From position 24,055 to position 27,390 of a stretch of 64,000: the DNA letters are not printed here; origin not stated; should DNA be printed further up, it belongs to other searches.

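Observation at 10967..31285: Hdr/Mvh super-operon: seven HdrA-type flavin modules and four MvhD domains around a single [NiFe] hydrogenase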

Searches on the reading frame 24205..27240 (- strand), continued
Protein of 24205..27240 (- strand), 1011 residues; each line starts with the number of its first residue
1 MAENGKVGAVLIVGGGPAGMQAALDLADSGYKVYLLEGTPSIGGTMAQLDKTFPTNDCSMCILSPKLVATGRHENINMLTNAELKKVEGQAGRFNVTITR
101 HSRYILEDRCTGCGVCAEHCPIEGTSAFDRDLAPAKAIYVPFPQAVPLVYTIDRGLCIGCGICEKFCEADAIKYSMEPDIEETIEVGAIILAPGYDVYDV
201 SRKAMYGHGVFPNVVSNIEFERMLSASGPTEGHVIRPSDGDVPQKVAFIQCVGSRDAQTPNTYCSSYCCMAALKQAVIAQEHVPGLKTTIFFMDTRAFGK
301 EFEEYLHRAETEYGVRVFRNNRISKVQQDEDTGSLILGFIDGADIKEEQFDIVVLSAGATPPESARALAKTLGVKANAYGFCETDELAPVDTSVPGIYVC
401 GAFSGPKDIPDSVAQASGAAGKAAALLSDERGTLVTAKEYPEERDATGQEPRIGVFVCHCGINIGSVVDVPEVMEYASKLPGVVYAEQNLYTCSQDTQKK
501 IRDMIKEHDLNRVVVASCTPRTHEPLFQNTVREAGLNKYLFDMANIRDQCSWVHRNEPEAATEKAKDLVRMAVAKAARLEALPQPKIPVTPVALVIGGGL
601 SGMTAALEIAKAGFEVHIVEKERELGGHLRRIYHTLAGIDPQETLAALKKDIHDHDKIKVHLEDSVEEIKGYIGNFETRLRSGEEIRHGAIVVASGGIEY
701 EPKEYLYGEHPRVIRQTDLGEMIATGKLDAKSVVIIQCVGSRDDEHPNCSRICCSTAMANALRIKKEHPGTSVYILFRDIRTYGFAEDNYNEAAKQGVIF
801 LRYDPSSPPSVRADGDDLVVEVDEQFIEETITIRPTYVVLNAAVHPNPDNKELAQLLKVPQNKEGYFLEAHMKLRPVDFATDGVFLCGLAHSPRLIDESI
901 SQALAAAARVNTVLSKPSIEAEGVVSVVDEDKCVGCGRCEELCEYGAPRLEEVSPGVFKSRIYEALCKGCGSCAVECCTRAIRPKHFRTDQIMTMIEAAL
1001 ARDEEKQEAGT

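Call 9: find_homologous_proteins(query=window:24205-27240:-, max_evalue=1e-20)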
Query window:24205-27240:- (1011 aa): 8000 proteins with E <= 1e-20 among 8000 candidates; the best 120 are listed.
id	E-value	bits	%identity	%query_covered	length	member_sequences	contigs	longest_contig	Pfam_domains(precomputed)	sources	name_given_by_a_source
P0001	0.0e+0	2322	100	100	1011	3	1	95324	PF14697.12,PF17179.10,PF13450.13,PF07992.21,PF12837.13,PF00070.34,PF03486.21,PF13484.12,PF12838.13,PF13454.13,PF01134.29,PF01494.26,PF12831.14,PF01946.24,PF01266.31,PF01593.31,PF12797.13,PF00890.31,PF00037.33,PF13738.13,PF01262.28,PF13237.12,PF13187.12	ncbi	-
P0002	0.0e+0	2071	87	98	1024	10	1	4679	PF14697.12,PF17179.10,PF13450.13,PF07992.21,PF12837.13,PF00070.34,PF03486.21,PF12838.13,PF01134.29,PF01494.26,PF12831.14,PF01946.24,PF01266.31,PF01593.31,PF12797.13,PF00890.31,PF00037.33,PF13738.13,PF01262.28,PF13237.12,PF13187.12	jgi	-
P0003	0.0e+0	2060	87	98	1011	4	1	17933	PF14697.12,PF17179.10,PF13450.13,PF07992.21,PF12837.13,PF00070.34,PF03486.21,PF12838.13,PF13454.13,PF13459.12,PF01134.29,PF01494.26,PF12831.14,PF01946.24,PF01266.31,PF01593.31,PF12797.13,PF00890.31,PF00037.33,PF13738.13,PF01262.28,PF13237.12,PF13187.12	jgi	-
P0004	0.0e+0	2052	86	100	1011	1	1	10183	PF14697.12,PF17179.10,PF13450.13,PF07992.21,PF12837.13,PF00070.34,PF03486.21,PF12838.13,PF13454.13,PF05834.19,PF01134.29,PF01494.26,PF12831.14,PF01946.24,PF01266.31,PF01593.31,PF12797.13,PF00890.31,PF00037.33,PF13738.13,PF01262.28,PF13237.12,PF13187.12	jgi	jgi:heterodisulfide reductase subunit A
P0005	0.0e+0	2049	86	100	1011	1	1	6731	PF14697.12,PF17179.10,PF13450.13,PF07992.21,PF12837.13,PF00070.34,PF03486.21,PF12838.13,PF13454.13,PF05834.19,PF01134.29,PF01494.26,PF12831.14,PF01946.24,PF01266.31,PF01593.31,PF12797.13,PF00890.31,PF00037.33,PF13738.13,PF01262.28,PF13237.12,PF13187.12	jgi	jgi:heterodisulfide reductase subunit A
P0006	0.0e+0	2040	85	100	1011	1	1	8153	PF14697.12,PF13450.13,PF07992.21,PF12837.13,PF00070.34,PF03486.21,PF13459.12,PF05834.19,PF01266.31,PF00890.31,PF13738.13,PF13237.12,PF17179.10,PF12838.13,PF13454.13,PF01134.29,PF01494.26,PF12831.14,PF01946.24,PF01593.31,PF12797.13,PF00037.33,PF01262.28,PF13187.12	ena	-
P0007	0.0e+0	2039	85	100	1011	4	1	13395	PF14697.12,PF13450.13,PF07992.21,PF12837.13,PF00070.34,PF03486.21,PF13484.12,PF05834.19,PF01266.31,PF00890.31,PF13738.13,PF13237.12,PF17179.10,PF12838.13,PF13454.13,PF01134.29,PF01494.26,PF12831.14,PF01946.24,PF01593.31,PF12797.13,PF00037.33,PF01262.28,PF13187.12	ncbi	ncbi:MAG: CoB--CoM heterodisulfide reductase iron-sulfur subunit A family protein [Thermoplasmata ar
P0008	0.0e+0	2038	85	100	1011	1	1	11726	PF14697.12,PF13450.13,PF07992.21,PF12837.13,PF00070.34,PF03486.21,PF13484.12,PF13459.12,PF05834.19,PF01266.31,PF00890.31,PF13738.13,PF13237.12,PF17179.10,PF12838.13,PF13454.13,PF01134.29,PF01494.26,PF12831.14,PF01946.24,PF01593.31,PF12797.13,PF00037.33,PF01262.28,PF13187.12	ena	-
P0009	0.0e+0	2036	85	100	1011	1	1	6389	PF14697.12,PF13450.13,PF07992.21,PF12837.13,PF00070.34,PF03486.21,PF13459.12,PF05834.19,PF01266.31,PF00890.31,PF13738.13,PF13237.12,PF17179.10,PF12838.13,PF13454.13,PF01134.29,PF01494.26,PF12831.14,PF01946.24,PF01593.31,PF12797.13,PF00037.33,PF01262.28,PF13187.12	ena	-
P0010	0.0e+0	2035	85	100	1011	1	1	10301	PF14697.12,PF13450.13,PF07992.21,PF12837.13,PF00070.34,PF03486.21,PF13459.12,PF05834.19,PF01266.31,PF00890.31,PF13738.13,PF13237.12,PF17179.10,PF12838.13,PF13454.13,PF01134.29,PF01494.26,PF12831.14,PF01946.24,PF01593.31,PF12797.13,PF00037.33,PF01262.28,PF13187.12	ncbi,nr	ncbi:MAG TPA: CoB--CoM heterodisulfide reductase iron-sulfur subunit A family protein [Thermoplasmat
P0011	0.0e+0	2030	85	100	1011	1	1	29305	PF14697.12,PF13450.13,PF07992.21,PF12837.13,PF00070.34,PF03486.21,PF13484.12,PF05834.19,PF01266.31,PF00890.31,PF13738.13,PF13237.12,PF17179.10,PF12838.13,PF13454.13,PF01134.29,PF01494.26,PF12831.14,PF01946.24,PF01593.31,PF12797.13,PF00037.33,PF01262.28,PF13187.12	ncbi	-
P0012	0.0e+0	2029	85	100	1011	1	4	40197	PF14697.12,PF17179.10,PF13450.13,PF07992.21,PF12837.13,PF00070.34,PF03486.21,PF12838.13,PF13454.13,PF05834.19,PF01134.29,PF01494.26,PF12831.14,PF01946.24,PF01266.31,PF01593.31,PF12797.13,PF00890.31,PF00037.33,PF13738.13,PF13237.12,PF13183.12,PF13187.12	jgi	jgi:heterodisulfide reductase subunit A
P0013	0.0e+0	2023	85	98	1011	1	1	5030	PF14697.12,PF17179.10,PF13450.13,PF07992.21,PF12837.13,PF00070.34,PF03486.21,PF13484.12,PF12838.13,PF13454.13,PF01134.29,PF01494.26,PF12831.14,PF01946.24,PF01266.31,PF01593.31,PF12797.13,PF00890.31,PF00037.33,PF13738.13,PF01262.28,PF13237.12,PF13187.12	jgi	jgi:heterodisulfide reductase subunit A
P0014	0.0e+0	2022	85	98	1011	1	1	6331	PF14697.12,PF17179.10,PF13450.13,PF07992.21,PF12837.13,PF00070.34,PF03486.21,PF13484.12,PF12838.13,PF13454.13,PF01134.29,PF01494.26,PF12831.14,PF01946.24,PF01266.31,PF01593.31,PF12797.13,PF00890.31,PF00037.33,PF13738.13,PF01262.28,PF13237.12,PF13187.12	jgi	jgi:heterodisulfide reductase subunit A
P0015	0.0e+0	2022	85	98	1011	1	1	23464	PF14697.12,PF17179.10,PF13450.13,PF07992.21,PF12837.13,PF00070.34,PF03486.21,PF13484.12,PF12838.13,PF13454.13,PF01134.29,PF01494.26,PF12831.14,PF01946.24,PF01266.31,PF01593.31,PF12797.13,PF00890.31,PF00037.33,PF13738.13,PF01262.28,PF13237.12,PF13187.12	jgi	jgi:heterodisulfide reductase subunit A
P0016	0.0e+0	2021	85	98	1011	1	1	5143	PF14697.12,PF17179.10,PF13450.13,PF07992.21,PF12837.13,PF00070.34,PF03486.21,PF13484.12,PF12838.13,PF13454.13,PF01134.29,PF01494.26,PF12831.14,PF01946.24,PF01266.31,PF01593.31,PF12797.13,PF00890.31,PF00037.33,PF13738.13,PF01262.28,PF13237.12,PF13187.12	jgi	jgi:heterodisulfide reductase subunit A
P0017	0.0e+0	2021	85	100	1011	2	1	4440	PF14697.12,PF13450.13,PF07992.21,PF12837.13,PF00070.34,PF03486.21,PF13459.12,PF05834.19,PF01266.31,PF00890.31,PF13738.13,PF13237.12,PF17179.10,PF12838.13,PF13454.13,PF01134.29,PF01494.26,PF12831.14,PF01946.24,PF01593.31,PF12797.13,PF00037.33,PF01262.28,PF13187.12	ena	-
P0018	0.0e+0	2013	84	100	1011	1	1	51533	PF14697.12,PF13450.13,PF07992.21,PF12837.13,PF00070.34,PF03486.21,PF13459.12,PF12800.13,PF05834.19,PF01266.31,PF00890.31,PF13738.13,PF13237.12,PF17179.10,PF12838.13,PF13454.13,PF01134.29,PF01494.26,PF12831.14,PF01946.24,PF01593.31,PF12797.13,PF00037.33,PF01262.28,PF13187.12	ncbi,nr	ncbi:MAG: CoB--CoM heterodisulfide reductase iron-sulfur subunit A family protein [Candidatus Thermo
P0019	0.0e+0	2011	84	100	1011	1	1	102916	PF14697.12,PF13450.13,PF07992.21,PF12837.13,PF00070.34,PF03486.21,PF13484.12,PF05834.19,PF01266.31,PF00890.31,PF13738.13,PF13237.12,PF17179.10,PF12838.13,PF13454.13,PF01134.29,PF01494.26,PF12831.14,PF01946.24,PF01593.31,PF12797.13,PF00037.33,PF01262.28,PF13187.12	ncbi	-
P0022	0.0e+0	1963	82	100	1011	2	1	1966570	PF14697.12,PF17179.10,PF13450.13,PF07992.21,PF12837.13,PF00070.34,PF03486.21,PF12838.13,PF01134.29,PF01494.26,PF12831.14,PF01946.24,PF01266.31,PF01593.31,PF12797.13,PF00890.31,PF00037.33,PF13738.13,PF01262.28,PF13237.12,PF13187.12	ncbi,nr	ncbi:MAG: CoB--CoM heterodisulfide reductase iron-sulfur subunit A family protein [Methanobacteriota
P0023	0.0e+0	1919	81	98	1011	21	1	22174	PF14697.12,PF13450.13,PF07992.21,PF12837.13,PF00070.34,PF03486.21,PF13484.12,PF12838.13,PF13454.13,PF01134.29,PF01494.26,PF12831.14,PF01946.24,PF01266.31,PF01593.31,PF12797.13,PF00890.31,PF00037.33,PF13738.13,PF13237.12,PF13187.12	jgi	jgi:heterodisulfide reductase subunit A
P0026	0.0e+0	1905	80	98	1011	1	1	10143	PF14697.12,PF17179.10,PF13450.13,PF07992.21,PF12837.13,PF00070.34,PF03486.21,PF13484.12,PF12838.13,PF13454.13,PF01134.29,PF01494.26,PF12831.14,PF01946.24,PF01266.31,PF01593.31,PF12797.13,PF00890.31,PF00037.33,PF13738.13,PF01262.28,PF13237.12,PF13187.12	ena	-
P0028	0.0e+0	1904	80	98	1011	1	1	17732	PF14697.12,PF17179.10,PF13450.13,PF07992.21,PF12837.13,PF00070.34,PF03486.21,PF13484.12,PF12838.13,PF13454.13,PF01134.29,PF01494.26,PF12831.14,PF01946.24,PF01266.31,PF01593.31,PF12797.13,PF00890.31,PF00037.33,PF13738.13,PF01262.28,PF13237.12,PF13187.12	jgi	-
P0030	0.0e+0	1902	80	98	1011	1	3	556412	PF14697.12,PF13450.13,PF07992.21,PF12837.13,PF00070.34,PF03486.21,PF13484.12,PF12838.13,PF13534.12,PF13454.13,PF01134.29,PF01494.26,PF12831.14,PF01946.24,PF01266.31,PF01593.31,PF12797.13,PF00890.31,PF00037.33,PF13738.13,PF13237.12,PF13187.12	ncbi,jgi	-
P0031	0.0e+0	1902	80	98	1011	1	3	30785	PF14697.12,PF13450.13,PF07992.21,PF12837.13,PF00070.34,PF03486.21,PF13484.12,PF12838.13,PF13534.12,PF13454.13,PF01134.29,PF01494.26,PF12831.14,PF01946.24,PF01266.31,PF01593.31,PF12797.13,PF00890.31,PF00037.33,PF13738.13,PF01262.28,PF13237.12,PF13187.12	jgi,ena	-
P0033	0.0e+0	1901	80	98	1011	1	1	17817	PF14697.12,PF13450.13,PF07992.21,PF12837.13,PF00070.34,PF03486.21,PF13484.12,PF12838.13,PF13534.12,PF13454.13,PF01134.29,PF01494.26,PF12831.14,PF01946.24,PF01266.31,PF01593.31,PF12797.13,PF00890.31,PF00037.33,PF13738.13,PF01262.28,PF13237.12,PF13187.12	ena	-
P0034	0.0e+0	1900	80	98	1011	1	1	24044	PF14697.12,PF13450.13,PF07992.21,PF12837.13,PF00070.34,PF03486.21,PF13484.12,PF13534.12,PF13459.12,PF05834.19,PF01266.31,PF00890.31,PF13738.13,PF13237.12,PF17179.10,PF12838.13,PF13454.13,PF01134.29,PF01494.26,PF12831.14,PF01946.24,PF01593.31,PF12797.13,PF00037.33,PF01262.28,PF13187.12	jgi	-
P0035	0.0e+0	1899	80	98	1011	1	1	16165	PF14697.12,PF13450.13,PF07992.21,PF12837.13,PF00070.34,PF03486.21,PF13484.12,PF12838.13,PF13534.12,PF13454.13,PF01134.29,PF01494.26,PF12831.14,PF01946.24,PF01266.31,PF01593.31,PF12797.13,PF00890.31,PF00037.33,PF13738.13,PF01262.28,PF13237.12,PF13187.12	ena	-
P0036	0.0e+0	1898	80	98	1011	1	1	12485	PF14697.12,PF13450.13,PF07992.21,PF12837.13,PF00070.34,PF03486.21,PF13484.12,PF12838.13,PF13534.12,PF13454.13,PF01134.29,PF01494.26,PF12831.14,PF01946.24,PF01266.31,PF01593.31,PF12797.13,PF00890.31,PF00037.33,PF13738.13,PF01262.28,PF13237.12,PF13187.12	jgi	-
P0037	0.0e+0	1895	80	98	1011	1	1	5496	PF14697.12,PF13450.13,PF07992.21,PF12837.13,PF00070.34,PF03486.21,PF13484.12,PF12838.13,PF13534.12,PF13454.13,PF01134.29,PF01494.26,PF12831.14,PF01946.24,PF01266.31,PF01593.31,PF12797.13,PF00890.31,PF00037.33,PF13738.13,PF01262.28,PF13237.12,PF13187.12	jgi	-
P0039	0.0e+0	1893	79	100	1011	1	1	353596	PF14697.12,PF17179.10,PF13450.13,PF07992.21,PF12837.13,PF00070.34,PF03486.21,PF13484.12,PF12838.13,PF13534.12,PF13454.13,PF01134.29,PF01494.26,PF12831.14,PF01946.24,PF01266.31,PF01593.31,PF12797.13,PF00890.31,PF00037.33,PF13738.13,PF13237.12,PF13187.12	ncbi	ncbi:MAG: CoB--CoM heterodisulfide reductase iron-sulfur subunit A family protein [Candidatus Thermo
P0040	0.0e+0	1890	80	98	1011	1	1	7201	PF14697.12,PF13450.13,PF07992.21,PF12837.13,PF00070.34,PF03486.21,PF13484.12,PF13534.12,PF01266.31,PF00890.31,PF13738.13,PF25160.2,PF13237.12,PF17179.10,PF12838.13,PF13454.13,PF01134.29,PF01494.26,PF12831.14,PF01946.24,PF01593.31,PF12797.13,PF00037.33,PF01262.28,PF13187.12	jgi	jgi:heterodisulfide reductase subunit A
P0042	0.0e+0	1887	80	100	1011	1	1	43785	PF14697.12,PF17179.10,PF13450.13,PF07992.21,PF12837.13,PF00070.34,PF03486.21,PF13484.12,PF12838.13,PF01134.29,PF01494.26,PF12831.14,PF01946.24,PF01266.31,PF01593.31,PF12797.13,PF00890.31,PF00037.33,PF13738.13,PF01262.28,PF13237.12,PF13187.12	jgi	-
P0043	0.0e+0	1886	79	98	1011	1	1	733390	PF14697.12,PF13450.13,PF07992.21,PF12837.13,PF00070.34,PF03486.21,PF13484.12,PF13534.12,PF01266.31,PF00890.31,PF13738.13,PF25160.2,PF13237.12,PF17179.10,PF12838.13,PF13454.13,PF01134.29,PF01494.26,PF12831.14,PF01946.24,PF01593.31,PF12797.13,PF00037.33,PF01262.28,PF13187.12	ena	-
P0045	0.0e+0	1880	78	100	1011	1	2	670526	PF14697.12,PF13450.13,PF07992.21,PF12837.13,PF00070.34,PF03486.21,PF12838.13,PF13454.13,PF01134.29,PF01494.26,PF12831.14,PF01946.24,PF01266.31,PF01593.31,PF12797.13,PF00890.31,PF00037.33,PF13738.13,PF01262.28,PF13237.12,PF13187.12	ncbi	-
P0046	0.0e+0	1880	78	98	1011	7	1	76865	PF14697.12,PF17179.10,PF13450.13,PF07992.21,PF12837.13,PF00070.34,PF03486.21,PF12838.13,PF13454.13,PF01134.29,PF01494.26,PF12831.14,PF01946.24,PF01266.31,PF01593.31,PF12797.13,PF00890.31,PF00037.33,PF13738.13,PF01262.28,PF13237.12,PF13187.12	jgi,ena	-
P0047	0.0e+0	1879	79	100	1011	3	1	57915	PF14697.12,PF17179.10,PF13450.13,PF07992.21,PF12837.13,PF00070.34,PF03486.21,PF13484.12,PF12838.13,PF13454.13,PF01134.29,PF01494.26,PF12831.14,PF01946.24,PF01266.31,PF01593.31,PF12797.13,PF00890.31,PF00037.33,PF13738.13,PF13237.12,PF13187.12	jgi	jgi:heterodisulfide reductase subunit A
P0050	0.0e+0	1874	78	100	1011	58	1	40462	PF14697.12,PF13450.13,PF07992.21,PF12837.13,PF00070.34,PF03486.21,PF12838.13,PF13454.13,PF01134.29,PF01494.26,PF12831.14,PF01946.24,PF01266.31,PF01593.31,PF12797.13,PF00890.31,PF00037.33,PF13738.13,PF13237.12,PF13187.12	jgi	jgi:heterodisulfide reductase subunit A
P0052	0.0e+0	1869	78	100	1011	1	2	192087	PF14697.12,PF17179.10,PF13450.13,PF07992.21,PF12837.13,PF00070.34,PF03486.21,PF12838.13,PF13454.13,PF01134.29,PF01494.26,PF12831.14,PF01946.24,PF01266.31,PF01593.31,PF12797.13,PF00890.31,PF00037.33,PF13738.13,PF01262.28,PF13237.12,PF13187.12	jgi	-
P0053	0.0e+0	1868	77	100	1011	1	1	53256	PF14697.12,PF17179.10,PF13450.13,PF07992.21,PF12837.13,PF00070.34,PF03486.21,PF12838.13,PF13454.13,PF01134.29,PF01494.26,PF12831.14,PF01946.24,PF01266.31,PF01593.31,PF12797.13,PF00890.31,PF00037.33,PF13738.13,PF01262.28,PF13237.12,PF13187.12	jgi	jgi:heterodisulfide reductase subunit A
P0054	0.0e+0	1868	78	100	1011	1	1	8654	PF14697.12,PF17179.10,PF13450.13,PF07992.21,PF12837.13,PF00070.34,PF03486.21,PF12838.13,PF13454.13,PF01134.29,PF01494.26,PF12831.14,PF01946.24,PF01266.31,PF01593.31,PF12797.13,PF00890.31,PF00037.33,PF13738.13,PF01262.28,PF13237.12,PF13187.12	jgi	-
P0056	0.0e+0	1867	78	100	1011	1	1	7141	PF14697.12,PF17179.10,PF13450.13,PF07992.21,PF12837.13,PF00070.34,PF03486.21,PF12838.13,PF13534.12,PF13454.13,PF01134.29,PF01494.26,PF12831.14,PF01946.24,PF01266.31,PF01593.31,PF12797.13,PF00890.31,PF00037.33,PF13738.13,PF01262.28,PF13237.12,PF13187.12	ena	-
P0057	0.0e+0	1867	78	100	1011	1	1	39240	PF14697.12,PF17179.10,PF13450.13,PF07992.21,PF12837.13,PF00070.34,PF03486.21,PF12838.13,PF13454.13,PF01134.29,PF01494.26,PF12831.14,PF01946.24,PF01266.31,PF01593.31,PF12797.13,PF00890.31,PF00037.33,PF13738.13,PF01262.28,PF13237.12,PF13187.12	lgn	-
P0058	0.0e+0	1867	77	100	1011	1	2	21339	PF14697.12,PF17179.10,PF13450.13,PF07992.21,PF12837.13,PF00070.34,PF03486.21,PF12838.13,PF13454.13,PF01134.29,PF01494.26,PF12831.14,PF01946.24,PF01266.31,PF01593.31,PF12797.13,PF00890.31,PF00037.33,PF13738.13,PF01262.28,PF13237.12,PF13187.12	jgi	jgi:heterodisulfide reductase subunit A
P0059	0.0e+0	1865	78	100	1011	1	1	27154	PF14697.12,PF17179.10,PF13450.13,PF07992.21,PF12837.13,PF00070.34,PF03486.21,PF12838.13,PF13454.13,PF01134.29,PF01494.26,PF12831.14,PF01946.24,PF01266.31,PF01593.31,PF12797.13,PF00890.31,PF00037.33,PF13738.13,PF01262.28,PF13237.12,PF13187.12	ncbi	ncbi:MAG: CoB--CoM heterodisulfide reductase iron-sulfur subunit A family protein [Thermoplasmata ar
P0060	0.0e+0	1865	78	100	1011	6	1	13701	PF14697.12,PF17179.10,PF13450.13,PF07992.21,PF12837.13,PF00070.34,PF03486.21,PF12838.13,PF13534.12,PF13454.13,PF01134.29,PF01494.26,PF12831.14,PF01946.24,PF01266.31,PF01593.31,PF12797.13,PF00890.31,PF00037.33,PF13738.13,PF01262.28,PF13237.12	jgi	-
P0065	0.0e+0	1860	78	100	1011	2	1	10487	PF14697.12,PF13450.13,PF07992.21,PF12837.13,PF00070.34,PF03486.21,PF12838.13,PF13454.13,PF01134.29,PF01494.26,PF12831.14,PF01946.24,PF01266.31,PF01593.31,PF12797.13,PF00890.31,PF00037.33,PF13738.13,PF01262.28,PF13237.12,PF13187.12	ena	-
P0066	0.0e+0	1858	78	100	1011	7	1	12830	PF14697.12,PF17179.10,PF13450.13,PF07992.21,PF12837.13,PF00070.34,PF03486.21,PF13484.12,PF12838.13,PF13454.13,PF01134.29,PF01494.26,PF12831.14,PF01946.24,PF01266.31,PF01593.31,PF12797.13,PF00890.31,PF00037.33,PF13738.13,PF13237.12,PF13187.12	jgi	jgi:heterodisulfide reductase subunit A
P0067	0.0e+0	1857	78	100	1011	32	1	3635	PF14697.12,PF13450.13,PF07992.21,PF12837.13,PF00070.34,PF03486.21,PF13484.12,PF13534.12,PF01266.31,PF00890.31,PF13738.13,PF13237.12,PF17179.10,PF12838.13,PF13454.13,PF01134.29,PF01494.26,PF12831.14,PF01946.24,PF01593.31,PF12797.13,PF00037.33,PF01262.28,PF13187.12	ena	-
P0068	0.0e+0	1857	77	100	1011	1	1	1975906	PF14697.12,PF13450.13,PF07992.21,PF12837.13,PF00070.34,PF03486.21,PF12838.13,PF13454.13,PF01134.29,PF01494.26,PF12831.14,PF01946.24,PF01266.31,PF01593.31,PF12797.13,PF00890.31,PF00037.33,PF13738.13,PF01262.28,PF13237.12,PF13187.12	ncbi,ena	-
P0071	0.0e+0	1854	77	98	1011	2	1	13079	PF14697.12,PF17179.10,PF13450.13,PF07992.21,PF12837.13,PF00070.34,PF03486.21,PF12838.13,PF13534.12,PF13454.13,PF01134.29,PF01494.26,PF12831.14,PF01946.24,PF01266.31,PF01593.31,PF12797.13,PF00890.31,PF00037.33,PF13738.13,PF01262.28,PF13237.12,PF13187.12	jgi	-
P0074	0.0e+0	1852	78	100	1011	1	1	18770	PF14697.12,PF17179.10,PF13450.13,PF07992.21,PF12837.13,PF00070.34,PF03486.21,PF13484.12,PF12838.13,PF13454.13,PF01134.29,PF01494.26,PF12831.14,PF01946.24,PF01266.31,PF01593.31,PF12797.13,PF00890.31,PF00037.33,PF13738.13,PF01262.28,PF13237.12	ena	-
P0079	0.0e+0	1835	76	98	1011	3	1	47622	PF14697.12,PF17179.10,PF13450.13,PF07992.21,PF12837.13,PF00070.34,PF03486.21,PF12838.13,PF01134.29,PF01494.26,PF12831.14,PF01946.24,PF01266.31,PF01593.31,PF12797.13,PF00890.31,PF00037.33,PF13738.13,PF01262.28,PF13237.12,PF13187.12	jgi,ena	-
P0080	0.0e+0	1833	77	100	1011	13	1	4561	PF14697.12,PF17179.10,PF13450.13,PF07992.21,PF12837.13,PF00070.34,PF03486.21,PF12838.13,PF13534.12,PF13454.13,PF01134.29,PF01494.26,PF12831.14,PF01946.24,PF01266.31,PF01593.31,PF12797.13,PF00890.31,PF00037.33,PF13738.13,PF01262.28,PF13237.12,PF13187.12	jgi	jgi:heterodisulfide reductase subunit A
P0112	0.0e+0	1511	67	84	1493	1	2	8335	PF14697.12,PF13450.13,PF07992.21,PF12837.13,PF00070.34,PF03486.21,PF05834.19,PF01266.31,PF14691.12,PF00890.31,PF13738.13,PF25160.2,PF13237.12,PF12838.13,PF13454.13,PF01134.29,PF01494.26,PF12831.14,PF01946.24,PF01593.31,PF12797.13,PF00037.33,PF01262.28,PF13187.12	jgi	jgi:heterodisulfide reductase subunit A-like polyferredoxin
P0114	0.0e+0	1509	67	84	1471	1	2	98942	PF14697.12,PF13241.13,PF13450.13,PF07992.21,PF12837.13,PF00070.34,PF03486.21,PF05834.19,PF01266.31,PF14691.12,PF00890.31,PF13738.13,PF25160.2,PF13237.12,PF12838.13,PF13454.13,PF01134.29,PF01494.26,PF12831.14,PF01946.24,PF01593.31,PF12797.13,PF00037.33,PF01262.28,PF13187.12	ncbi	-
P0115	0.0e+0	1508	67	84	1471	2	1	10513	PF14697.12,PF13241.13,PF13450.13,PF07992.21,PF12837.13,PF00070.34,PF03486.21,PF13484.12,PF05834.19,PF01266.31,PF14691.12,PF00890.31,PF13738.13,PF25160.2,PF13237.12,PF12838.13,PF13454.13,PF01134.29,PF01494.26,PF12831.14,PF01946.24,PF01593.31,PF12797.13,PF00037.33,PF01262.28,PF13187.12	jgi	-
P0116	0.0e+0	1498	67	84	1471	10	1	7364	PF14697.12,PF13241.13,PF13450.13,PF07992.21,PF12837.13,PF00070.34,PF03486.21,PF13484.12,PF05834.19,PF01266.31,PF14691.12,PF00890.31,PF13738.13,PF25160.2,PF13237.12,PF12838.13,PF13454.13,PF01134.29,PF01494.26,PF12831.14,PF01946.24,PF01593.31,PF12797.13,PF00037.33,PF01262.28,PF13187.12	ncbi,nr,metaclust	ncbi:MAG: hypothetical protein A3K75_04820 [Euryarchaeota archaeon RBG_13_61_15]|nr:MAG: hypothetica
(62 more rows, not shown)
